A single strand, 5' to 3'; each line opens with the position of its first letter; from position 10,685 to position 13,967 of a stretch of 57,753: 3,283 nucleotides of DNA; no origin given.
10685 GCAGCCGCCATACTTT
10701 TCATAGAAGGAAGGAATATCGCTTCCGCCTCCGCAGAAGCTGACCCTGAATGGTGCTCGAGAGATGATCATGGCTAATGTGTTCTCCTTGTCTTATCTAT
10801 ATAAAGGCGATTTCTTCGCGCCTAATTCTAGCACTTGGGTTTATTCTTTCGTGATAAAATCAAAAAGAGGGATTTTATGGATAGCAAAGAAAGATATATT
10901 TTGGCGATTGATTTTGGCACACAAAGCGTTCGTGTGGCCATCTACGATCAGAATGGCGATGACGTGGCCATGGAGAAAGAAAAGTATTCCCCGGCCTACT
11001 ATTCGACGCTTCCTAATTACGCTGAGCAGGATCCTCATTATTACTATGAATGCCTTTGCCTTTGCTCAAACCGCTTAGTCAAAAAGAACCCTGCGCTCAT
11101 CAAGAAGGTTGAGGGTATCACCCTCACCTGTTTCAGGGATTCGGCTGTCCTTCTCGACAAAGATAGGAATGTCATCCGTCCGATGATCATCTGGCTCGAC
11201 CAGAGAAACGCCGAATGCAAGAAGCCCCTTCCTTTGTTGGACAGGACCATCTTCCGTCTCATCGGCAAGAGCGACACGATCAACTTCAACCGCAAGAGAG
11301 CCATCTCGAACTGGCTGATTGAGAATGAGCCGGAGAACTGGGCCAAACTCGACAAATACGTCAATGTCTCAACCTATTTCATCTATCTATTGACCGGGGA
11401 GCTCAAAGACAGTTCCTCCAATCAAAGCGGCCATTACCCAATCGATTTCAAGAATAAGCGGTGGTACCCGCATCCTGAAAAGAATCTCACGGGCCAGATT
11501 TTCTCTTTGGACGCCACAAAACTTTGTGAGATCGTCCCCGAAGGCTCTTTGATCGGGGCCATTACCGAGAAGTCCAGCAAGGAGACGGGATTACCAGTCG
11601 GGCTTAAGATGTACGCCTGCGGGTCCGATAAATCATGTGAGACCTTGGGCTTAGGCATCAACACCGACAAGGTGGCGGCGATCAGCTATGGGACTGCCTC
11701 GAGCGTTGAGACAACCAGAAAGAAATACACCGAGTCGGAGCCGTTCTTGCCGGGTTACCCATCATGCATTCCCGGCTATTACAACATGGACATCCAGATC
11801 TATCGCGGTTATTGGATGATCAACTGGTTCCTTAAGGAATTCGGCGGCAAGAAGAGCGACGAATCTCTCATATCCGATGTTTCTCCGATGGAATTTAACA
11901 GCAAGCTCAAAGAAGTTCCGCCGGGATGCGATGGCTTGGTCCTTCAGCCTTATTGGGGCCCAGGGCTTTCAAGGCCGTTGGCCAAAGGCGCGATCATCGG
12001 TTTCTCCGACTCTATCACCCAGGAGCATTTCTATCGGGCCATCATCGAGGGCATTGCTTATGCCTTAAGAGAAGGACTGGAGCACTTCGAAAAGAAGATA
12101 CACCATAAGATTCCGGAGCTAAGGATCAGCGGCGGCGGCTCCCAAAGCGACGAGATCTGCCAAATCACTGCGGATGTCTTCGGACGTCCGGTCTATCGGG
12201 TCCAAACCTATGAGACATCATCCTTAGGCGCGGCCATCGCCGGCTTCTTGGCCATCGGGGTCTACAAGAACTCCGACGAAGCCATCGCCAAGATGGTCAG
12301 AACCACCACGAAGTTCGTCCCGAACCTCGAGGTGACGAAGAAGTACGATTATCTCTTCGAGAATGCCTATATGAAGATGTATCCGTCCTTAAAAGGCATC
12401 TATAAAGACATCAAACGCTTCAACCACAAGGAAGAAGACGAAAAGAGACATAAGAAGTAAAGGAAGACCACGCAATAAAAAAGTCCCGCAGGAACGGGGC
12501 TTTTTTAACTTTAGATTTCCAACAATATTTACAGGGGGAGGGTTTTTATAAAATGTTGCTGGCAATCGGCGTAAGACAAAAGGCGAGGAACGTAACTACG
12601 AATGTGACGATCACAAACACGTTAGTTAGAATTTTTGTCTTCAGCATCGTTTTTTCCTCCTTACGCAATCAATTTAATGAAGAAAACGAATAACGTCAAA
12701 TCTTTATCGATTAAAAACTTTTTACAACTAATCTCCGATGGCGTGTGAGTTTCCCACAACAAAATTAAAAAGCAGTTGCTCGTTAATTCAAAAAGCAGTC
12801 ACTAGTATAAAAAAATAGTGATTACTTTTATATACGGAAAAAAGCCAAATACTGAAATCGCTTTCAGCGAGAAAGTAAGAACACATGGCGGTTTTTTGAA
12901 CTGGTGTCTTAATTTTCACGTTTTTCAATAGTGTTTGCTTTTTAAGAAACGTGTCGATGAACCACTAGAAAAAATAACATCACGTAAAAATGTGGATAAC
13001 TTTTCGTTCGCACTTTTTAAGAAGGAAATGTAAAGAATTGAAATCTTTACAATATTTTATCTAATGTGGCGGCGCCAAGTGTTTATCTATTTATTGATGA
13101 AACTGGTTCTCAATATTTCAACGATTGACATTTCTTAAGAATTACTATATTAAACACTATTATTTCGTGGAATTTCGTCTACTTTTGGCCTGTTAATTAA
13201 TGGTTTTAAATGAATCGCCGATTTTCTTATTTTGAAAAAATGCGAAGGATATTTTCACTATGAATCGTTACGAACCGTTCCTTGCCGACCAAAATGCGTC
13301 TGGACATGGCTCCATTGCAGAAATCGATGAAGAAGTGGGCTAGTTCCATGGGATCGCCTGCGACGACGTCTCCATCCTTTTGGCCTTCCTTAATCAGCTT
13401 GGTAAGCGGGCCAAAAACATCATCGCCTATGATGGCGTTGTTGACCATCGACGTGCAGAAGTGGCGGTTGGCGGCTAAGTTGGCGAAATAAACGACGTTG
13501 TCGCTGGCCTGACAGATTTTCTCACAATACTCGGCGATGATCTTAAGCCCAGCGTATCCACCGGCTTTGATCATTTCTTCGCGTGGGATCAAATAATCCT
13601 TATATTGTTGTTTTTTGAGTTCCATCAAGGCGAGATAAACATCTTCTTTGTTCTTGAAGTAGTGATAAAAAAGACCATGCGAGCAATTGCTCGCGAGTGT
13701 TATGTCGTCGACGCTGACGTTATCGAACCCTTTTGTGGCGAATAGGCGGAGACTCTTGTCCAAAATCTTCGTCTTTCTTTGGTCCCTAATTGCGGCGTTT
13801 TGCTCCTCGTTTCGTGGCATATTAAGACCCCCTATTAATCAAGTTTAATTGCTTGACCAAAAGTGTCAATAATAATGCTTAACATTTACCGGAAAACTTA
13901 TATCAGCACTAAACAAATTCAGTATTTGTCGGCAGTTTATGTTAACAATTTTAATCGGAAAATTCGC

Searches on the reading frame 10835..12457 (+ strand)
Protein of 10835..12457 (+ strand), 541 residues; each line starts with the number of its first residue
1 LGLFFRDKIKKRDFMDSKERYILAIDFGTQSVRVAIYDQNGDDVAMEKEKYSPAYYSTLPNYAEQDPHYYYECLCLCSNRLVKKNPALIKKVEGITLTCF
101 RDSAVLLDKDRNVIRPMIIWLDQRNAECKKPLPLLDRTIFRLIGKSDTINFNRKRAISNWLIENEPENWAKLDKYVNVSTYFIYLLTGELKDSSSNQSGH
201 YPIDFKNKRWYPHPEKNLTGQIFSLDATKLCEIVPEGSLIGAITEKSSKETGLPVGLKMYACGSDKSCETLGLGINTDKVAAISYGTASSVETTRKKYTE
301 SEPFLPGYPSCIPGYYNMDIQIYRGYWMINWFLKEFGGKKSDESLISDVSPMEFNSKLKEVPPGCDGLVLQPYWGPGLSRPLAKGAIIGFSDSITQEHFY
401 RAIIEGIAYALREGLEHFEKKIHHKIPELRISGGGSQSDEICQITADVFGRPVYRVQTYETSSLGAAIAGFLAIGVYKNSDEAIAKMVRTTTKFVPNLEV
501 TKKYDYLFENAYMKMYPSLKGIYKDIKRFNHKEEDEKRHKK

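Call 41: search_protein_families(library=pfam, proteins=[window:10835-12457:+], max_evalue=0.00001)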
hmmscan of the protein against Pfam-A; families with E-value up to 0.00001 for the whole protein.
window:10835-12457:+ (541 aa): 2 families
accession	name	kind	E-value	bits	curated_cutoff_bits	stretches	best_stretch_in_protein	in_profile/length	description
PF02782.22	FGGY_C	-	2.1e-32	113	27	1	281-473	1-197/198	FGGY family of carbohydrate kinases, C-terminal domain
PF00370.27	FGGY_N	-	4.7e-31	108.7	28.8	1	21-272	1-245/245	FGGY family of carbohydrate kinases, N-terminal domain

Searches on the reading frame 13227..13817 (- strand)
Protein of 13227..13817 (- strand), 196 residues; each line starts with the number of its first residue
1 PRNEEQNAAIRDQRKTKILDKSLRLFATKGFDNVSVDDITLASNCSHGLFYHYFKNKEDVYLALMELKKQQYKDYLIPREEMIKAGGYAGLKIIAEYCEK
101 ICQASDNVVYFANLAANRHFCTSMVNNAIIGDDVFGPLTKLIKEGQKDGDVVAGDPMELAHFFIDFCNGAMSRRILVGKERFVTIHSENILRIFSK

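Call 41: search_protein_families(library=pfam, proteins=[window:13227-13817:-], max_evalue=0.00001)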
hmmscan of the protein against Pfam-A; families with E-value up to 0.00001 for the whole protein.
window:13227-13817:- (196 aa): 1 family
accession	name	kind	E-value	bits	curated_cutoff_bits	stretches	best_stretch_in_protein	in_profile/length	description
PF00440.29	TetR_N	-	4.1e-14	52.5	24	1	18-64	1-47/47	Bacterial regulatory proteins, tetR family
